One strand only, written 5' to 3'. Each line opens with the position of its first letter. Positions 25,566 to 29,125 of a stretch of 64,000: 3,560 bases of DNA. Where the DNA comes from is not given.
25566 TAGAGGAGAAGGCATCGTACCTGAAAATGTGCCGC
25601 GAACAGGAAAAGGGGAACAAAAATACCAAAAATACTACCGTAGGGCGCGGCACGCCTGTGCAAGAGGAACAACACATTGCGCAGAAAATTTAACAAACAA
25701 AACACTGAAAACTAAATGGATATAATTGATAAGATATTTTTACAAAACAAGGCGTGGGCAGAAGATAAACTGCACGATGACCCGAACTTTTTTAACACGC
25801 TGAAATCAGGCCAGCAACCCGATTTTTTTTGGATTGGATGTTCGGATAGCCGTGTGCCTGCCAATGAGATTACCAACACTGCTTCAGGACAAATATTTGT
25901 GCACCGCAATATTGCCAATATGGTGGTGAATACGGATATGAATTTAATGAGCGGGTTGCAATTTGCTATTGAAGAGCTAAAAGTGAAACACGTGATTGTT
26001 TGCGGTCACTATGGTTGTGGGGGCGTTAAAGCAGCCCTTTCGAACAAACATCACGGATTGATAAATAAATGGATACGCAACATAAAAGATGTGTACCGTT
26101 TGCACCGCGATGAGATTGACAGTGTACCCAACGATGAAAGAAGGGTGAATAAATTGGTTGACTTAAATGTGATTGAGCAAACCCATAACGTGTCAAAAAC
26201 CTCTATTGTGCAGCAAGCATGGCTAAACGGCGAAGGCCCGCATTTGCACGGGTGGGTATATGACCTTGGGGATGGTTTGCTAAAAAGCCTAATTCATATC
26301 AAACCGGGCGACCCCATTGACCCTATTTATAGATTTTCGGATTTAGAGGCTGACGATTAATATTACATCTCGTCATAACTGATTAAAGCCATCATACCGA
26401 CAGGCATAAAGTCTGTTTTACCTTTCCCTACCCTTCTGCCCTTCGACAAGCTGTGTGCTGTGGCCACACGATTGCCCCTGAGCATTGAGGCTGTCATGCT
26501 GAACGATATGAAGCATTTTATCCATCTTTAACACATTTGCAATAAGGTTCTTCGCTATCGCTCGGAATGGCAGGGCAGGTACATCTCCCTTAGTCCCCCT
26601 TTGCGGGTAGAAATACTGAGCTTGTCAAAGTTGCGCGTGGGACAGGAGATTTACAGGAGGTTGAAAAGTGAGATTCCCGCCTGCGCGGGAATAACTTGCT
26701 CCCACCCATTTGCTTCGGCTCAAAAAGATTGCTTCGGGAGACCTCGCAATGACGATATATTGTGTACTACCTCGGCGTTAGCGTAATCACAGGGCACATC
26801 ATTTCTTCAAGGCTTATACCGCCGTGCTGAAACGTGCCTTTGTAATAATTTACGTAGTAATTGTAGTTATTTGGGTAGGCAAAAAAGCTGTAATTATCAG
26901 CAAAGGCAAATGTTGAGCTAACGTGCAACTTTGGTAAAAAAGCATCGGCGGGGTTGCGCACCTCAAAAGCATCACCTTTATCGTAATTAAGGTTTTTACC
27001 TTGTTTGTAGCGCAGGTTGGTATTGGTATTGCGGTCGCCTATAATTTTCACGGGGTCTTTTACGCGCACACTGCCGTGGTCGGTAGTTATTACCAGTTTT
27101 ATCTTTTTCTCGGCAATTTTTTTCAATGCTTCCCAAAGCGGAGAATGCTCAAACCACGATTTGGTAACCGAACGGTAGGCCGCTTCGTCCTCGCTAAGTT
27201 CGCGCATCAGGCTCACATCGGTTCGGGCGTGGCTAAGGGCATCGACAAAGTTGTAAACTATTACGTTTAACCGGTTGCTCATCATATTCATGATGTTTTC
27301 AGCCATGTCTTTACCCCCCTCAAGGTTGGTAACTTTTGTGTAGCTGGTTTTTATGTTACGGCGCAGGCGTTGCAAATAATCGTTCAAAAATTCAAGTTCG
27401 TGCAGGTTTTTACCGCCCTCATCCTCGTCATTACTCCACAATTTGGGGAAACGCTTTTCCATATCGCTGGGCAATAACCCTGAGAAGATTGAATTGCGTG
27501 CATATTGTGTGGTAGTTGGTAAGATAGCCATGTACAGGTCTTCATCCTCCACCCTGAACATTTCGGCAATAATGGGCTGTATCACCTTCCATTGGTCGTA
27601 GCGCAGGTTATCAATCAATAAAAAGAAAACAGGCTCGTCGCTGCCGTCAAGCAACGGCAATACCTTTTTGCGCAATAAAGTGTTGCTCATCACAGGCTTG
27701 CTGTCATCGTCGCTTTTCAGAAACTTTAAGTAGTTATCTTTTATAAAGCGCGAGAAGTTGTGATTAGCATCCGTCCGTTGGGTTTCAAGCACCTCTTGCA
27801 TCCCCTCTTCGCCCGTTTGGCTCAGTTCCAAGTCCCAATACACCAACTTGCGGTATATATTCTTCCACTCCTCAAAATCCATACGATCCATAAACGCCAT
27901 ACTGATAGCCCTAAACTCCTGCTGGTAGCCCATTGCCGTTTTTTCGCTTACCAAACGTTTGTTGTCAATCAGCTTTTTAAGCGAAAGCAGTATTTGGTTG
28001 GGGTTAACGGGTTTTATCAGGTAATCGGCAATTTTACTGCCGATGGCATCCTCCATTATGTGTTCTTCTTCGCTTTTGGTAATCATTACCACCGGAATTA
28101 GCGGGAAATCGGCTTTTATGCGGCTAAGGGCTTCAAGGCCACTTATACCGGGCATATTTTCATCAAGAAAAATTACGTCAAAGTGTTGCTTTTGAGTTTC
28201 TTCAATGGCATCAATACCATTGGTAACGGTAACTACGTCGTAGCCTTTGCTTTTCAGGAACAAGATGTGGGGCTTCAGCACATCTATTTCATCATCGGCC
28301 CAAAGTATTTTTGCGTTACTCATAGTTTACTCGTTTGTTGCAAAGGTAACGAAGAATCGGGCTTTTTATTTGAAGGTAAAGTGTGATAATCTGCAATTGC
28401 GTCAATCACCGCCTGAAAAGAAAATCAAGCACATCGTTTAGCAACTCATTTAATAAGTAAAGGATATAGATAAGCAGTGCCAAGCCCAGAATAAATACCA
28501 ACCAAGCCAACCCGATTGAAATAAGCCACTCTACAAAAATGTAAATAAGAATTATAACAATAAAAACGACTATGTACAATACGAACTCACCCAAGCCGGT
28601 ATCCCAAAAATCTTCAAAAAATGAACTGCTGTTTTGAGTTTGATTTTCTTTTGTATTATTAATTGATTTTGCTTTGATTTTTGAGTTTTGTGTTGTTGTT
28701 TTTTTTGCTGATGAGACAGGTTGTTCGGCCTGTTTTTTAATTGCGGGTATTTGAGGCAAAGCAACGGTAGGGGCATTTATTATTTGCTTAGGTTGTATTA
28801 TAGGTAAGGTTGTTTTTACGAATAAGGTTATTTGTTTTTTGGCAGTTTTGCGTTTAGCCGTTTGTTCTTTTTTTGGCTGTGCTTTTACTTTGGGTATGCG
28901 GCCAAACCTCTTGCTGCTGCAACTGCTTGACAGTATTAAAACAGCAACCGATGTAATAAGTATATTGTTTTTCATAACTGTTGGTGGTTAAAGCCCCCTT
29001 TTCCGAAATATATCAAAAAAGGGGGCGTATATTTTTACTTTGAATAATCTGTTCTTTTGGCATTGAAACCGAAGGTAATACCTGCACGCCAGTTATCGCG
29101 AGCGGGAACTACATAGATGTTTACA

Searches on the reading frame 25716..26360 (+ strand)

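Call 82: search_protein_families(library=pfam, proteins=[window:25716-26360:+], max_evalue=0.01)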
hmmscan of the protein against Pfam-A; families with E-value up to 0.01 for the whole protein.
window:25716-26360:+ (214 aa): 1 family
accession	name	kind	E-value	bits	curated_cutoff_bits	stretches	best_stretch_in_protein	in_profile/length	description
PF00484.24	Pro_CA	-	4.6e-52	176.9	25.7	1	38-188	2-155/156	Carbonic anhydrase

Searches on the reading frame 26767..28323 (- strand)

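Call 82: search_protein_families(library=pfam, proteins=[window:26767-28323:-], max_evalue=0.01)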
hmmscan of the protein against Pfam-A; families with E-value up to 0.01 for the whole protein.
window:26767-28323:- (518 aa): 2 families
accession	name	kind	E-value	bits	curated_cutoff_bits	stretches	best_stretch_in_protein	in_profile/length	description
PF00072.30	Response_reg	-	4.2e-24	85.3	30.2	1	6-114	1-109/111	Response regulator receiver domain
PF08665.17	PglZ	-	4.7e-24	85.8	25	1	232-425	3-179/179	PglZ domain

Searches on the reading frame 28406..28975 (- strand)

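Call 82: search_protein_families(library=pfam, proteins=[window:28406-28975:-], max_evalue=0.01)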
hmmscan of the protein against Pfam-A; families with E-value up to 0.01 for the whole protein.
window:28406-28975:- (189 aa): 1 family
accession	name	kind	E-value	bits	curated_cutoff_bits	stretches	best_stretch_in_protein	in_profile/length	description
PF20990.2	DUF2207_C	-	0.00044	20.5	33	1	40-172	61-183/247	Predicted membrane protein (DUF2207) C-terminal domain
